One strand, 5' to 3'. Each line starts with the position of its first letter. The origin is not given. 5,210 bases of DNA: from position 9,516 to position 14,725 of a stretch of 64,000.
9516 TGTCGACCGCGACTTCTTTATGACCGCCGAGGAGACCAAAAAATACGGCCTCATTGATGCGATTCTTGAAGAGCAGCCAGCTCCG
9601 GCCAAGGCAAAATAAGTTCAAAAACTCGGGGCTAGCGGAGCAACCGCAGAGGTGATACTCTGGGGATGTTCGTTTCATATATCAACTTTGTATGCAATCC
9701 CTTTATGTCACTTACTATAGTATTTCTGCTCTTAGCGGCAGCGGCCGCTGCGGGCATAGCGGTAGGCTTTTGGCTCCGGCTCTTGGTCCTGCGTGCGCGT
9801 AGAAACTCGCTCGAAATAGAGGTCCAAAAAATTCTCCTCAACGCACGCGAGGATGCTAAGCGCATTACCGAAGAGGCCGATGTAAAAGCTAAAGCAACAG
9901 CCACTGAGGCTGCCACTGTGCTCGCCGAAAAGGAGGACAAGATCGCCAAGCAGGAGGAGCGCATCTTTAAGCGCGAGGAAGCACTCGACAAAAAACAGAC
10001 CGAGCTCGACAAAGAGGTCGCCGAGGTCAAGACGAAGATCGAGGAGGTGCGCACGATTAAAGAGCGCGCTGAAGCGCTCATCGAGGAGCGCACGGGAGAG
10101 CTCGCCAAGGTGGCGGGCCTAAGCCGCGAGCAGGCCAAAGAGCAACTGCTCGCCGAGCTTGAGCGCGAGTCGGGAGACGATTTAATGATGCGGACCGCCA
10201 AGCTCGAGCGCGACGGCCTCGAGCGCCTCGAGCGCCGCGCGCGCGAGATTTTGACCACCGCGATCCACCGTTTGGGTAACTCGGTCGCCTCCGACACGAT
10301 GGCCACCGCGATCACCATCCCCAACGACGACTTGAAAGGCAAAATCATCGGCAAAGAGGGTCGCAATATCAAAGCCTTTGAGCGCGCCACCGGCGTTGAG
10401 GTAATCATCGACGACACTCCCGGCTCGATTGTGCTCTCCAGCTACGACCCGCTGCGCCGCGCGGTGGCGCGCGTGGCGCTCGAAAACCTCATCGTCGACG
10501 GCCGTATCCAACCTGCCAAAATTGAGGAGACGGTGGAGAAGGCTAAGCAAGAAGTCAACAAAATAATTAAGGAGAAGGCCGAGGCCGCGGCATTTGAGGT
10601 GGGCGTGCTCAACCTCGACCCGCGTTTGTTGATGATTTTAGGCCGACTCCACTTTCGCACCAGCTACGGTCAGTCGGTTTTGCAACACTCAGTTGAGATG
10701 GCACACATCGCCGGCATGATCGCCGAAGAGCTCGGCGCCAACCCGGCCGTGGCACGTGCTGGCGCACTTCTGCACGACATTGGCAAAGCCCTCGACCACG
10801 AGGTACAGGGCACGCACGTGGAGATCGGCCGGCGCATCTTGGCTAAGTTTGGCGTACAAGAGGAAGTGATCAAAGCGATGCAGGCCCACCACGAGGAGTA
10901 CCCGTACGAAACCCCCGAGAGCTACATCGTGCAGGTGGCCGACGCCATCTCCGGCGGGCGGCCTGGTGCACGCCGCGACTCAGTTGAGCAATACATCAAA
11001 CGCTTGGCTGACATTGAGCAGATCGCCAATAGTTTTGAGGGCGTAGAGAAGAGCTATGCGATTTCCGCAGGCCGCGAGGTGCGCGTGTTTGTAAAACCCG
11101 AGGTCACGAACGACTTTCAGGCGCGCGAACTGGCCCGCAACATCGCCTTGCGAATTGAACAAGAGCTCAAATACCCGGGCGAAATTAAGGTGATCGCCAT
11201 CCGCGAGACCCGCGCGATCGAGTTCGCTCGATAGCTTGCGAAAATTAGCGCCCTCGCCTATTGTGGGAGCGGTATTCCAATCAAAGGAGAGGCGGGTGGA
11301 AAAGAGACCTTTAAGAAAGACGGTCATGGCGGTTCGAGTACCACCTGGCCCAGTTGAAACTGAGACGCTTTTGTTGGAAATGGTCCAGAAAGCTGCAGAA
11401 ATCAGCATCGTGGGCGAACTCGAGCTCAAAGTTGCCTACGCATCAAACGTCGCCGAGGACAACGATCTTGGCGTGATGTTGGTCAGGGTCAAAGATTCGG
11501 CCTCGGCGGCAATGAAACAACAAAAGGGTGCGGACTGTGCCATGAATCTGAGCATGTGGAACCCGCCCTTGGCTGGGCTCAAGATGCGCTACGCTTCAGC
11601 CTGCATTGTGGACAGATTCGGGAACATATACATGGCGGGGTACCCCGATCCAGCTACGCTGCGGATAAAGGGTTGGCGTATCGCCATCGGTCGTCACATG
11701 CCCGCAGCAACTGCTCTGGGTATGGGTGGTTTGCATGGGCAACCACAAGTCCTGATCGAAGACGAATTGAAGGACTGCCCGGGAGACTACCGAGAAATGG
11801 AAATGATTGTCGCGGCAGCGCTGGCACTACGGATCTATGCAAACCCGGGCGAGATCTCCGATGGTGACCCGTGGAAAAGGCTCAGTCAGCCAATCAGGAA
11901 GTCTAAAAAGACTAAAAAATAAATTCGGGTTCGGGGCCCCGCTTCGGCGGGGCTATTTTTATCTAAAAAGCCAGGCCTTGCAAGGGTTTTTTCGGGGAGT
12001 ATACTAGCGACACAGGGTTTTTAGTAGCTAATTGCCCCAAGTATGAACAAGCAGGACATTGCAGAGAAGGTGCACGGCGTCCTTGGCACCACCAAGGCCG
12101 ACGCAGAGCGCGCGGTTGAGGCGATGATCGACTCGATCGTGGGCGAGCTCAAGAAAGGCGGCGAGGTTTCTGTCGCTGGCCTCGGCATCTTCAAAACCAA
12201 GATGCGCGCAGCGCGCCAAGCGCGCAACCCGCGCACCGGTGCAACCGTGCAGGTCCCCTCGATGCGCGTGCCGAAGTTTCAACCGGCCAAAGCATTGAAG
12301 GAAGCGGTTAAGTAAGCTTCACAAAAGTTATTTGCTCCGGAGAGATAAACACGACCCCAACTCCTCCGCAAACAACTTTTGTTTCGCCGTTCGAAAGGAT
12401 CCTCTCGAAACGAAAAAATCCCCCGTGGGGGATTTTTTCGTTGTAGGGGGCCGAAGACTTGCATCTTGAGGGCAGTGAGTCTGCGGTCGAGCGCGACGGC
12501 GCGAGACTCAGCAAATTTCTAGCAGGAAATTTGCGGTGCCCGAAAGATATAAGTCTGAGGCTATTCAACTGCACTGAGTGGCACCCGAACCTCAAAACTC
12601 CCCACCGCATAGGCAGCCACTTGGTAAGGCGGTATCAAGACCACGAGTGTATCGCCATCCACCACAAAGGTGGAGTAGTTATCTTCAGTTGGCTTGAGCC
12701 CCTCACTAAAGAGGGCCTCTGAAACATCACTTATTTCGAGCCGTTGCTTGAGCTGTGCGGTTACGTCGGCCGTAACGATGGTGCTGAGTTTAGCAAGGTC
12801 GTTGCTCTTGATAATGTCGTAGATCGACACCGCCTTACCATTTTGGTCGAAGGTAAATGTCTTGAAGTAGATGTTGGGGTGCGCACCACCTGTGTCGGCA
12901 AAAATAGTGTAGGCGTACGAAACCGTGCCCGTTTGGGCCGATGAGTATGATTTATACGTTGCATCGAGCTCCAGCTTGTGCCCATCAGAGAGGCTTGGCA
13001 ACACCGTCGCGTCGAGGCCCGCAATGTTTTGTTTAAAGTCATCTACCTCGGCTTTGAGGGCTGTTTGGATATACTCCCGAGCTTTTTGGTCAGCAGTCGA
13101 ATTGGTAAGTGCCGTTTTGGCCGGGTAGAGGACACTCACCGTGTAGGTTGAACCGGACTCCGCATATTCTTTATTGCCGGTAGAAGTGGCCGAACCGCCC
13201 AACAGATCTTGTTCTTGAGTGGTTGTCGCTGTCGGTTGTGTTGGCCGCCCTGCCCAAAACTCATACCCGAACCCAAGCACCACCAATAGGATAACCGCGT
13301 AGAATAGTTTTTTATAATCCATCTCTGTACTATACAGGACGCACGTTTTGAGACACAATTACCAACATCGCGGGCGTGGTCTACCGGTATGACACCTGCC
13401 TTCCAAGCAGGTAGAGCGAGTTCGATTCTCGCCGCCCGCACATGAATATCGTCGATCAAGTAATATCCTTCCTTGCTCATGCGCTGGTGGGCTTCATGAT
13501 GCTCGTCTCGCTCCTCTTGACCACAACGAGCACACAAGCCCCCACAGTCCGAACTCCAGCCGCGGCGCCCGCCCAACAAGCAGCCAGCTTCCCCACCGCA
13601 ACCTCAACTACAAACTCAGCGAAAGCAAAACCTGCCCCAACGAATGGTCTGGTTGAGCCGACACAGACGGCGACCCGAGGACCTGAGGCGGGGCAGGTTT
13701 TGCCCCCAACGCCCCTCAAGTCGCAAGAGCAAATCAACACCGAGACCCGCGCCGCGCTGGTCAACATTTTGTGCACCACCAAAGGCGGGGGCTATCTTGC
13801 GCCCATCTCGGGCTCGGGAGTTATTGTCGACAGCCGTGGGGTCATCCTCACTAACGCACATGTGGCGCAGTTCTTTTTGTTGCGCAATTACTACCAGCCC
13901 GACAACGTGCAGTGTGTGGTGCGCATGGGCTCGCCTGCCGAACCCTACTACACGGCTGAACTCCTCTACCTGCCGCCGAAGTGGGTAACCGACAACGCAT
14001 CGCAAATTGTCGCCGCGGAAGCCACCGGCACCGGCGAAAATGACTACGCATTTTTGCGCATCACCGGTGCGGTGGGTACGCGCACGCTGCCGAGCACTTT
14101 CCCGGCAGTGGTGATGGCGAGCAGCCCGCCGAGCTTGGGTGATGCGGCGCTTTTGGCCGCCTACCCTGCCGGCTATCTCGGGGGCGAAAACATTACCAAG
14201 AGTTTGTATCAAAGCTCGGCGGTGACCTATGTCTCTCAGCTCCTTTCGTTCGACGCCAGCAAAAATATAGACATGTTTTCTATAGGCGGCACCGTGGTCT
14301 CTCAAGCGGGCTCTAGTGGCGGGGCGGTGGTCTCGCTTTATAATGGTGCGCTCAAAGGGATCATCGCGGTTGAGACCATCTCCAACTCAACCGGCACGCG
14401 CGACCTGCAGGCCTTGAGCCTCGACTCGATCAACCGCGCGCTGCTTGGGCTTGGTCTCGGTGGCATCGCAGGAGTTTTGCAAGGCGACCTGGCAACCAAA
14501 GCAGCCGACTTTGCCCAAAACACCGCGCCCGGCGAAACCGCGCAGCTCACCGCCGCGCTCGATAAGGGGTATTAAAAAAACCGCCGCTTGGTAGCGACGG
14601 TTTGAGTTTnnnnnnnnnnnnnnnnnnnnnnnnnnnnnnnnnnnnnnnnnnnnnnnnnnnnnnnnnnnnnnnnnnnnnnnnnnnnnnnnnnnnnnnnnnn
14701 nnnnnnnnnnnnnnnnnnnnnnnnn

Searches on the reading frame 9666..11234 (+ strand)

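Call 67: search_protein_families(library=pfam, proteins=[window:9666-11234:+], max_evalue=0.01)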
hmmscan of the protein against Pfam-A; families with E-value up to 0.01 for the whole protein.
window:9666-11234:+ (522 aa): 4 families
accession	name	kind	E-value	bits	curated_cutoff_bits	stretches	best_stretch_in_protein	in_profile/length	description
PF12072.13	RNase_Y_N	-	4.5e-21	75.7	32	1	20-203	3-197/201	RNase Y N-terminal region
PF01966.28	HD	-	4.9e-21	75.6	22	1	338-429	1-114/116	HD domain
PF00013.35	KH_1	-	2.7e-07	30.7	21.5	1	216-262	4-54/66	KH domain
PF08668.18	HDOD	-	8.1e-06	25.9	22.9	1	337-375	94-133/196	HDOD domain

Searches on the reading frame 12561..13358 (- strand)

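Call 67: search_protein_families(library=pfam, proteins=[window:12561-13358:-], max_evalue=0.01)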
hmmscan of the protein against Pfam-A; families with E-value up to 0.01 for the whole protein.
window:12561-13358:- (265 aa): 2 families
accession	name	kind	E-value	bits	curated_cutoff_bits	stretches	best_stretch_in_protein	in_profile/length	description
PF11738.13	DUF3298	-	1.7e-11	45.3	24.1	1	181-262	2-84/84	Protein of unknown function (DUF3298)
PF13739.11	PdaC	-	0.00016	23.1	29.1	1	70-162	6-94/95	Deacetylase PdaC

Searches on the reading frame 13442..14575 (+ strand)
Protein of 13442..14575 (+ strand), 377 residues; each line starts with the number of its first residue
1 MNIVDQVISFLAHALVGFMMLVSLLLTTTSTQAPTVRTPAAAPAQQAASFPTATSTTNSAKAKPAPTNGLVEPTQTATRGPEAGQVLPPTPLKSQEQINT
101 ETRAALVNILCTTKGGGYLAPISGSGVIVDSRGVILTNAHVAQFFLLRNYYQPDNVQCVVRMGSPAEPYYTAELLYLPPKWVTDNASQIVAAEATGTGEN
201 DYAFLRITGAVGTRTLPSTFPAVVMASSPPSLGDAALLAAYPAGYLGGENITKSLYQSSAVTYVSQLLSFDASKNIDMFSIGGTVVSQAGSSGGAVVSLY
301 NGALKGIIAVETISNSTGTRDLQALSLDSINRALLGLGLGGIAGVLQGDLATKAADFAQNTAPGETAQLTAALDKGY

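Call 5: search_protein_families(library=pfam, proteins=[window:13442-14575:+], max_evalue=0.1)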
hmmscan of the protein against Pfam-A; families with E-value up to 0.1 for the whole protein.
window:13442-14575:+ (377 aa): 2 families
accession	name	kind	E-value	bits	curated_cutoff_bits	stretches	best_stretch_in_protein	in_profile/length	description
PF13365.12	Trypsin_2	-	2.4e-12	48.2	27.6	1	124-307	1-144/144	Trypsin-like peptidase domain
PF00089.32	Trypsin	-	8e-06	26.3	20.6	1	125-311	28-198/220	Trypsin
